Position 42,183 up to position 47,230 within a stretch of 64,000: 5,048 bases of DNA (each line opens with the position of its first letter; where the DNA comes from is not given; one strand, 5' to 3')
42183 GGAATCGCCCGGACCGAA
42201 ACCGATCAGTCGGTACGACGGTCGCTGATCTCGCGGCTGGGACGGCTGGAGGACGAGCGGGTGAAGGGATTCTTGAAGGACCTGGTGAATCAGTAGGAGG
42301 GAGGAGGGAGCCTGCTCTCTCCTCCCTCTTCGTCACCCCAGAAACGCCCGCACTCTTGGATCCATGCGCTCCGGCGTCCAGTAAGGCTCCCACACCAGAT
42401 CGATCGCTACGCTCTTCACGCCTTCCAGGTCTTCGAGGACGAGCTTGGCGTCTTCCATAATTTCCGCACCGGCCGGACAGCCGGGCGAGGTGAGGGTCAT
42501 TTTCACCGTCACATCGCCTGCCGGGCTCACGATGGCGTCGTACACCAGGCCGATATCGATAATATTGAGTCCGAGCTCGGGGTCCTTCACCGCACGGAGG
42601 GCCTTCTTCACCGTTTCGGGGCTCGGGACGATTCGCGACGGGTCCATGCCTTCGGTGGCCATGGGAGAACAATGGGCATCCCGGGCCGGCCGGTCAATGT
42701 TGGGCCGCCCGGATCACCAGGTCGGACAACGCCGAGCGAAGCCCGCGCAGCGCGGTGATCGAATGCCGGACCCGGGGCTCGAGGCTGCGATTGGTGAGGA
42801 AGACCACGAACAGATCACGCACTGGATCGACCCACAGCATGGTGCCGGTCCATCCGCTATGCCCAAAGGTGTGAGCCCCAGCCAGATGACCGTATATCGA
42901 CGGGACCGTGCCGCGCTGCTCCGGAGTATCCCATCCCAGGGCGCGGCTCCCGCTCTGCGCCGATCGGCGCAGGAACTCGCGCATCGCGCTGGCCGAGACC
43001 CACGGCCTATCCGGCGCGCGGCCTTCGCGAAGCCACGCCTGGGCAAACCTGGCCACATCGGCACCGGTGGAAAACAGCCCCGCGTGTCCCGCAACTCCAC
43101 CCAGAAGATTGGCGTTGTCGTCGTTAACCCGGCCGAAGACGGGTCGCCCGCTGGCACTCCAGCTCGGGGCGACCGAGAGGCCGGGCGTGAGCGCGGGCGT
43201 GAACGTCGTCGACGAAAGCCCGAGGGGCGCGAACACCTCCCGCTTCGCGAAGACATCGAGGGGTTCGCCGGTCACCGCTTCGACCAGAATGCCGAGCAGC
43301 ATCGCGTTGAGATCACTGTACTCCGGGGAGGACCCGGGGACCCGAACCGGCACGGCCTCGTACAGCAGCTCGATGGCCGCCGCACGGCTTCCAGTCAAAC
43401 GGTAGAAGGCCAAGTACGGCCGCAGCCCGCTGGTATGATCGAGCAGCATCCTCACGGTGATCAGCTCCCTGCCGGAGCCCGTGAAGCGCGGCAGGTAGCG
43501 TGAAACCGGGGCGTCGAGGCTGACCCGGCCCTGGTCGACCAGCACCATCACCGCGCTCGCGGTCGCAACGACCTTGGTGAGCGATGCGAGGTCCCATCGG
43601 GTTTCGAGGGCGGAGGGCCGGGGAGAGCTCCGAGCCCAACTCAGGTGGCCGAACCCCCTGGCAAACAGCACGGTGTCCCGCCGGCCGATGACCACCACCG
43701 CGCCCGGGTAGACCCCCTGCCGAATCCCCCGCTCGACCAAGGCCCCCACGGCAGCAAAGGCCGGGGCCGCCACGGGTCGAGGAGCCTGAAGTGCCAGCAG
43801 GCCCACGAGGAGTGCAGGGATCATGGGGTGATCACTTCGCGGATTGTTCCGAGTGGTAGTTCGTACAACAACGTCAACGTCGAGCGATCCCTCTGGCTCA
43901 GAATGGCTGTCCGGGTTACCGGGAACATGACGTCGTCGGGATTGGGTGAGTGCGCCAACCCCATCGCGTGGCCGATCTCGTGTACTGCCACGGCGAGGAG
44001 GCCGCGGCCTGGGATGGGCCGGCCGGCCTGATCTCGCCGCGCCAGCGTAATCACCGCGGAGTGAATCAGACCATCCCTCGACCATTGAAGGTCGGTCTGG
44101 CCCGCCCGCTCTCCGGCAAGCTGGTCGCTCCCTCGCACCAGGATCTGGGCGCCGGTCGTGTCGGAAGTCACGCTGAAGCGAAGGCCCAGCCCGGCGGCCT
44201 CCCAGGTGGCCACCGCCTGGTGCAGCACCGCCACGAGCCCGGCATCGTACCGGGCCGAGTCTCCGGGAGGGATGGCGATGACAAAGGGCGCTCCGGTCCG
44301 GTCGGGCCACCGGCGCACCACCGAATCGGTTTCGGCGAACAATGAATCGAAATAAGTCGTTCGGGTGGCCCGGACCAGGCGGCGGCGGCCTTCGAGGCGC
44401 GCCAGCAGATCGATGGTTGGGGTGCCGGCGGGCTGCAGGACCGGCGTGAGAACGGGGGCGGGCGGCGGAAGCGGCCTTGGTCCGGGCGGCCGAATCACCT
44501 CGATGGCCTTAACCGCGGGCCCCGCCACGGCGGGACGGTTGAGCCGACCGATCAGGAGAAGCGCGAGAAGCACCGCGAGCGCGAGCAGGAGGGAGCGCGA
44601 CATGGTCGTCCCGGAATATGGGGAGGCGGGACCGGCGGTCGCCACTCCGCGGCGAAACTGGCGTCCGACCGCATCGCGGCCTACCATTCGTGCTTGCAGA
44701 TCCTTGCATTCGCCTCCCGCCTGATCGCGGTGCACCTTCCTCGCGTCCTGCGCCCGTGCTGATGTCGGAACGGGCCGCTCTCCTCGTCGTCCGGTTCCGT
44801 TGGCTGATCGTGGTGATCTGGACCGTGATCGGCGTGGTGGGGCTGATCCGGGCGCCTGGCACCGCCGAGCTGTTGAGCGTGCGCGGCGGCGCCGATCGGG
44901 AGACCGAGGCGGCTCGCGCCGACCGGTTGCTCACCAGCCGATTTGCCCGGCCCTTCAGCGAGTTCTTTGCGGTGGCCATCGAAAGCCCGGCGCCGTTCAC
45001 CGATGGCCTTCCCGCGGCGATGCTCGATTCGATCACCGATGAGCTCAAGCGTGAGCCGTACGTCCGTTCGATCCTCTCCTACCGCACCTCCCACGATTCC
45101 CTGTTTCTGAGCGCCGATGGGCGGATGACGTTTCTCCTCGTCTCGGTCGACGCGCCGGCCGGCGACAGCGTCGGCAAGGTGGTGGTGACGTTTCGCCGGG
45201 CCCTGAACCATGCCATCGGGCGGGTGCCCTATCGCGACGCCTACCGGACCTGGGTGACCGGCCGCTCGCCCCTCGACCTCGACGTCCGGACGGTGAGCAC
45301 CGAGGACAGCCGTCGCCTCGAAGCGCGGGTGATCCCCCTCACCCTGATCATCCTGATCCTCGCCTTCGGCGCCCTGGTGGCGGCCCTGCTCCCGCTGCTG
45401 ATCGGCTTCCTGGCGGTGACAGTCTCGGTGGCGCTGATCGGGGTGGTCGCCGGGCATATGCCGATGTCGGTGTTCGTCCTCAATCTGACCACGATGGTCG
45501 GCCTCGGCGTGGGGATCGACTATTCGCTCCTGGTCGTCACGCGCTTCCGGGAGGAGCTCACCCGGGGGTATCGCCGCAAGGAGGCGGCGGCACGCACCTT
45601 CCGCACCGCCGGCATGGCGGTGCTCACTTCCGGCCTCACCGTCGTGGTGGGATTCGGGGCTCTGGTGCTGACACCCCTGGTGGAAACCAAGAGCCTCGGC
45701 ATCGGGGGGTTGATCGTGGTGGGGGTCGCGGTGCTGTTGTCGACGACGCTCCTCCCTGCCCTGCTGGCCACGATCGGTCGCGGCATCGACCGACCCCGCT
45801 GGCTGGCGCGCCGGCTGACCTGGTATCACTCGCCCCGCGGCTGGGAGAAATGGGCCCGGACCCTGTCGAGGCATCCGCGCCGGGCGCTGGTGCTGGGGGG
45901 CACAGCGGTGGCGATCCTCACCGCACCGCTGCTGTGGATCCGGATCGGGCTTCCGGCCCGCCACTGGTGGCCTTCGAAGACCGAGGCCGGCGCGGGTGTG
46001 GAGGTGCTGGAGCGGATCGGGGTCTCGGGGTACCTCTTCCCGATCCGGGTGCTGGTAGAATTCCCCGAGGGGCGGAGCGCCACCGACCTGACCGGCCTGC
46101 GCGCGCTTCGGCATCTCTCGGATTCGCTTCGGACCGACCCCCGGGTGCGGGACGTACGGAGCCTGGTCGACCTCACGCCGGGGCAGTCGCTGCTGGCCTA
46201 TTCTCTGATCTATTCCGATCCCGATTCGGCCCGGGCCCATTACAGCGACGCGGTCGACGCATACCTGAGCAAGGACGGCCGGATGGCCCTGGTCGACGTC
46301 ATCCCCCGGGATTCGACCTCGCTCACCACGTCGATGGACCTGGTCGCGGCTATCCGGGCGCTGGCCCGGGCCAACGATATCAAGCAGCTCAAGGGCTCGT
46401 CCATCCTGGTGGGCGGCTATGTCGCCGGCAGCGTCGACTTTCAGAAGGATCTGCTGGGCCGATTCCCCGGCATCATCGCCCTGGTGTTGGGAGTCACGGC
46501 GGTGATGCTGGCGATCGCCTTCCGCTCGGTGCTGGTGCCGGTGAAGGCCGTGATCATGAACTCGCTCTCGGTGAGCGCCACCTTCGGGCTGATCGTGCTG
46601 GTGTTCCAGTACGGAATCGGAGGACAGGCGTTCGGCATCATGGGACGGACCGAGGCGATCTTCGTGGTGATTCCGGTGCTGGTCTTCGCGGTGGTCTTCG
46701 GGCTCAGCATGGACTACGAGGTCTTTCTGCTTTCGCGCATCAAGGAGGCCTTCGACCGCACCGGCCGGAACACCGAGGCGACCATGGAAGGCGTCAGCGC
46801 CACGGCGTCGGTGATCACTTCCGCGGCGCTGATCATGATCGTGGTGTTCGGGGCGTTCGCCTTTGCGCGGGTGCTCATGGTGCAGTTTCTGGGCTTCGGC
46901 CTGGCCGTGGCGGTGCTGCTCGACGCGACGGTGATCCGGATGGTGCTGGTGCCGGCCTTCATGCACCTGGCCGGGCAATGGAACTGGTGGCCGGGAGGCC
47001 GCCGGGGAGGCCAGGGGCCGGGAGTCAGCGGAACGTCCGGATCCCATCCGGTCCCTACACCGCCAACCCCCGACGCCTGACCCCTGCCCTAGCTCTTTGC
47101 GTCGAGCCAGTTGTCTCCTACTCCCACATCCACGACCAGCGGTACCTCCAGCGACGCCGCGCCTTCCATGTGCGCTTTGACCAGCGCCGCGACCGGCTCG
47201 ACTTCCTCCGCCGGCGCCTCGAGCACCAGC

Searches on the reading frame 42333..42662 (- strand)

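Call 33: search_protein_families(library=pfam, max_evalue=0.00001, proteins=[window:42333-42662:-])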
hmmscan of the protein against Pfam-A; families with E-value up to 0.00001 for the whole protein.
window:42333-42662:- (109 aa): 1 family
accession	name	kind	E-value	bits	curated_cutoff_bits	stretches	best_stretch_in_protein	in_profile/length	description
PF01883.24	FeS_assembly_P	-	2.7e-17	63.3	23.5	1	16-86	2-72/73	Iron-sulfur cluster assembly protein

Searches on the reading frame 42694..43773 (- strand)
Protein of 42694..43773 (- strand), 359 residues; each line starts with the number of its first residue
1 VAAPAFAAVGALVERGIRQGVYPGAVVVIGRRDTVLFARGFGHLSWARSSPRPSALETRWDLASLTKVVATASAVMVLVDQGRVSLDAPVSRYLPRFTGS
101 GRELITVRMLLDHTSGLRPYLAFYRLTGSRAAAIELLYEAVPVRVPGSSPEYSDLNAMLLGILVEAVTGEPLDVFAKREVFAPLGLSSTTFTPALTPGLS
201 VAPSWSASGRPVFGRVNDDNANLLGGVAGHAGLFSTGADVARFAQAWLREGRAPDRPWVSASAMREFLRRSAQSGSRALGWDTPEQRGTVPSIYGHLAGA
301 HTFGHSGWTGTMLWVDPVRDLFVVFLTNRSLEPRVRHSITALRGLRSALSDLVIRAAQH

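Call 33: search_protein_families(library=pfam, max_evalue=0.00001, proteins=[window:42694-43773:-])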
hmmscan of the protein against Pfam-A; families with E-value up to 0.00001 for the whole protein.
window:42694-43773:- (359 aa): 1 family
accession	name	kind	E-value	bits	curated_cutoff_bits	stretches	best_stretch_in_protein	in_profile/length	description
PF00144.29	Beta-lactamase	-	2.7e-64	217.9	27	1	12-336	4-317/329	Beta-lactamase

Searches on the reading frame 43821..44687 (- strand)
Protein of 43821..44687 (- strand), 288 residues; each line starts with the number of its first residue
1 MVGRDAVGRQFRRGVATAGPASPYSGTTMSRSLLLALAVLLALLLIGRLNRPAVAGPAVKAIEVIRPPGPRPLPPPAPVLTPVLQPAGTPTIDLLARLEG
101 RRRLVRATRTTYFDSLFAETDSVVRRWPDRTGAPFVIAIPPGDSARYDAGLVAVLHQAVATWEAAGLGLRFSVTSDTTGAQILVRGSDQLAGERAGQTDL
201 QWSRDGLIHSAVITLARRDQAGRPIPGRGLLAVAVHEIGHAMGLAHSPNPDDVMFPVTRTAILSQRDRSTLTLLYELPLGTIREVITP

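Call 33: search_protein_families(library=pfam, max_evalue=0.00001, proteins=[window:43821-44687:-])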
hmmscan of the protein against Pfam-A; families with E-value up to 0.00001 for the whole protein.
window:43821-44687:- (288 aa): 1 family
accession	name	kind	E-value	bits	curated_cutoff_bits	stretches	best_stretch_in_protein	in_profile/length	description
PF00413.30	Peptidase_M10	-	5.7e-10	39.7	24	1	229-275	107-158/159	Matrixin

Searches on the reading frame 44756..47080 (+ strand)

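Call 33: search_protein_families(library=pfam, max_evalue=0.00001, proteins=[window:44756-47080:+])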
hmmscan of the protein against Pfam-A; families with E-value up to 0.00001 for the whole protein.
window:44756-47080:+ (774 aa): 1 family
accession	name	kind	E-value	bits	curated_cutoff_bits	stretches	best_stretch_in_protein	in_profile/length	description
PF03176.21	MMPL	-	8e-85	285.1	20.5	2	87-375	47-331/333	MMPL family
